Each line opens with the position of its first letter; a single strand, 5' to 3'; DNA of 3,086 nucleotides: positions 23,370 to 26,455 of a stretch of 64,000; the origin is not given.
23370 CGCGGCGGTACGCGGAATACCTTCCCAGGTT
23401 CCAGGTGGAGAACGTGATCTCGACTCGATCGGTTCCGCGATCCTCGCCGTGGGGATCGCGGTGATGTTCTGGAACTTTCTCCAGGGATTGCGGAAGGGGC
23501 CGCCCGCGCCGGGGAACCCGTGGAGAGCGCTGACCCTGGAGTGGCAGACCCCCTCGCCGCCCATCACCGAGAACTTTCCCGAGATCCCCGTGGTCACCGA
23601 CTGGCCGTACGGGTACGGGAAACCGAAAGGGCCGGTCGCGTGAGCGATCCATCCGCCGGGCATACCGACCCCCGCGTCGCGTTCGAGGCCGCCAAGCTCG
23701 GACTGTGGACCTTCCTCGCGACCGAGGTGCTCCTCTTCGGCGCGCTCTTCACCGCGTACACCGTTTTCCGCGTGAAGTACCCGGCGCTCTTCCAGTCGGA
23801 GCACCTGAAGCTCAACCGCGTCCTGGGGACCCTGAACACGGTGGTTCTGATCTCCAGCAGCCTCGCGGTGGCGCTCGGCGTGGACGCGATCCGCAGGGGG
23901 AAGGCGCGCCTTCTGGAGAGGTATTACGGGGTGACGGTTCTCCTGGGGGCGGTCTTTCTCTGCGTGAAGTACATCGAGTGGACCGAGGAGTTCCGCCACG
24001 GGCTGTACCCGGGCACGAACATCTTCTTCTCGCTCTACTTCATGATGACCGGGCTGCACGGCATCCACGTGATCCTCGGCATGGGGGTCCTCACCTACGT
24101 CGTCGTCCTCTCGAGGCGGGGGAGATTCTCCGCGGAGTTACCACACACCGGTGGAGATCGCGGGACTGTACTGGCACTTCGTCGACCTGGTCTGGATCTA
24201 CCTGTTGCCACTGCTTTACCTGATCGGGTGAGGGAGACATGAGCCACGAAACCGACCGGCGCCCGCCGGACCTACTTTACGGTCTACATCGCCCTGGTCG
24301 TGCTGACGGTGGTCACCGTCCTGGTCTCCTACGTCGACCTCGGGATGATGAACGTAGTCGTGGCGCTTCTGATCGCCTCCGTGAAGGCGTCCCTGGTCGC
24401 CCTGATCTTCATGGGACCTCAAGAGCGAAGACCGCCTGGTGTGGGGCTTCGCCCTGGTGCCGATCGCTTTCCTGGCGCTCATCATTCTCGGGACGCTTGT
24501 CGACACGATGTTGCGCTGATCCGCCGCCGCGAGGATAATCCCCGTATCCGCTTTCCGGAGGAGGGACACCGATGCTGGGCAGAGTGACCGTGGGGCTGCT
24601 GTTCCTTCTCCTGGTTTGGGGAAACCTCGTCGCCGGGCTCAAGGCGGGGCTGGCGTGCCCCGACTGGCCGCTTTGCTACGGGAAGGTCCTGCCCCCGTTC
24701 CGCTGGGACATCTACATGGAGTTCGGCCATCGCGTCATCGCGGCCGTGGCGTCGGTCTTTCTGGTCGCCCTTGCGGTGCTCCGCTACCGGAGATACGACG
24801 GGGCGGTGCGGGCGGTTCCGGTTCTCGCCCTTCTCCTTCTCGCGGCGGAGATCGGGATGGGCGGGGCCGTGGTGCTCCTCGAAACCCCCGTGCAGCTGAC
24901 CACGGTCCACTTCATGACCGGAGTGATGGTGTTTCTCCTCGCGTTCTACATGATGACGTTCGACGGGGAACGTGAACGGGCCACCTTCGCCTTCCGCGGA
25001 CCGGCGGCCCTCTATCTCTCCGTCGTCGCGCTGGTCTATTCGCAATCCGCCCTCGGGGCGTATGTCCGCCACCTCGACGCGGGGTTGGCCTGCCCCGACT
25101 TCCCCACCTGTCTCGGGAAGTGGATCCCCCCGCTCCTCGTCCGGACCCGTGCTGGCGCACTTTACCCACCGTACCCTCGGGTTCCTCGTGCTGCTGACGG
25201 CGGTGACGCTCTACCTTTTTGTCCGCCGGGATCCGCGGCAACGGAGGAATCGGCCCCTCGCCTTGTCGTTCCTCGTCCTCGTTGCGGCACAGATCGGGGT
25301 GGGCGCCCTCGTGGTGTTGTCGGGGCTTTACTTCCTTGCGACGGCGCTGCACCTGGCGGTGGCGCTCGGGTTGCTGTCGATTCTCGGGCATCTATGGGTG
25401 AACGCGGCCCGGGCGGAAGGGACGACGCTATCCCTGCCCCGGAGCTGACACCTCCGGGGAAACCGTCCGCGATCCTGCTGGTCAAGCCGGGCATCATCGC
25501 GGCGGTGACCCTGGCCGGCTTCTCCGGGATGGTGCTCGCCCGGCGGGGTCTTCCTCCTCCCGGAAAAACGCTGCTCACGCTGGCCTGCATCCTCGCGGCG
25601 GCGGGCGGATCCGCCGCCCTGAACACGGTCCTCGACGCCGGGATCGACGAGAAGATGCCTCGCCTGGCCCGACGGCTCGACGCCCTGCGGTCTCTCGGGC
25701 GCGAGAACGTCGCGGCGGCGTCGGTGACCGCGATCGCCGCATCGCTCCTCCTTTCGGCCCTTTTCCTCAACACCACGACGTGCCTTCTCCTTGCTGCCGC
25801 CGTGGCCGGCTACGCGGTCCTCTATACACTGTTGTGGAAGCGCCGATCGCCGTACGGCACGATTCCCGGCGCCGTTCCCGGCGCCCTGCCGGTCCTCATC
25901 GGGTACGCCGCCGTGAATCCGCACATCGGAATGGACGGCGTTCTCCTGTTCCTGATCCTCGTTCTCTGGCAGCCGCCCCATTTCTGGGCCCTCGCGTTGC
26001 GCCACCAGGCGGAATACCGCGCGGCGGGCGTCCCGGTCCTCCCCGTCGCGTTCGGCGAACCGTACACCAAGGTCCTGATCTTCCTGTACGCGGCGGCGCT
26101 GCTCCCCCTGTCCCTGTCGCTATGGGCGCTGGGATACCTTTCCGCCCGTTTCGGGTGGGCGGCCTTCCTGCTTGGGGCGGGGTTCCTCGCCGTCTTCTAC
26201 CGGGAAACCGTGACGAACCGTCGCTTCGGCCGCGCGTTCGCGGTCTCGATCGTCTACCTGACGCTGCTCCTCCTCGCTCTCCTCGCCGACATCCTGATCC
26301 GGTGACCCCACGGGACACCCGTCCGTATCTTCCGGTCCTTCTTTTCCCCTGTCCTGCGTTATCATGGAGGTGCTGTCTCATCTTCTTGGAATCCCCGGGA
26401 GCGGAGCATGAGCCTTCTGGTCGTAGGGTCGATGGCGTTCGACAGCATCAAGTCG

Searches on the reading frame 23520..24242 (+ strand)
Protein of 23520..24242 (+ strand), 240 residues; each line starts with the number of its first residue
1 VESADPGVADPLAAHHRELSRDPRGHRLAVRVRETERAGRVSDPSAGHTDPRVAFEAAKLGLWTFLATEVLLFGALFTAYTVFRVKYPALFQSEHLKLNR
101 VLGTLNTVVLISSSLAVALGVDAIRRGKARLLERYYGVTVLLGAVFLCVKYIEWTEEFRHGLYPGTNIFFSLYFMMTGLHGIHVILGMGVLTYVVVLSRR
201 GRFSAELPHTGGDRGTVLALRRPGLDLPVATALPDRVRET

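Call 11: search_protein_families(library=pfam, proteins=[window:23520-24242:+])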
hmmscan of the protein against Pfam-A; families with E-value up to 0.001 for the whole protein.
window:23520-24242:+ (240 aa): 2 families
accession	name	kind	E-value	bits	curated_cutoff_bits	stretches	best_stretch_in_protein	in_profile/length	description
PF00510.24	COX3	-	5.5e-11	43.3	23.8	1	56-196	74-217/258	Cytochrome c oxidase subunit III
PF04238.17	DUF420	-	0.00043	21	30.5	1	103-203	2-102/130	Protein of unknown function (DUF420)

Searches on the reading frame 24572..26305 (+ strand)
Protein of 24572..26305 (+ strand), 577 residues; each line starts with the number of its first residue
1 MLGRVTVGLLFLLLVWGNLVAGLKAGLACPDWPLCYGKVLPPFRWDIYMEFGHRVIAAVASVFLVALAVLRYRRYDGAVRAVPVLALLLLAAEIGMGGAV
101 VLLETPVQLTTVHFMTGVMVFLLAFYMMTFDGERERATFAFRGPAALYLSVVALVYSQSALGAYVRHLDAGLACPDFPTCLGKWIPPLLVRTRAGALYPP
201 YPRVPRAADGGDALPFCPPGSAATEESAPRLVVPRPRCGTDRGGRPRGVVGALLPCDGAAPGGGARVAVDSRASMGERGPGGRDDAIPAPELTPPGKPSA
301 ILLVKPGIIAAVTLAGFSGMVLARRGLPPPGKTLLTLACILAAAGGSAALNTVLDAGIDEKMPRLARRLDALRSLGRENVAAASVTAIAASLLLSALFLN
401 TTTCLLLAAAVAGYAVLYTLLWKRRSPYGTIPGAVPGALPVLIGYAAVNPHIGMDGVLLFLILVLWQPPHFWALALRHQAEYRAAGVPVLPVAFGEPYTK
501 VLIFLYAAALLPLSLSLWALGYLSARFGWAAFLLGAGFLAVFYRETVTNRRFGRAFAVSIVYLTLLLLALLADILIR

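Call 11: search_protein_families(library=pfam, proteins=[window:24572-26305:+])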
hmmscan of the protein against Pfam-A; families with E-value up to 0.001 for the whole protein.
window:24572-26305:+ (577 aa): 2 families
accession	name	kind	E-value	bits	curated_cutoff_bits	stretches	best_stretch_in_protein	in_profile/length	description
PF01040.23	UbiA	-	6.8e-41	140.6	34.2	1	316-545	5-231/250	UbiA prenyltransferase family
PF02628.20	COX15-CtaA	-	3.5e-19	69.4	29.9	1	5-187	6-226/322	Cytochrome oxidase assembly protein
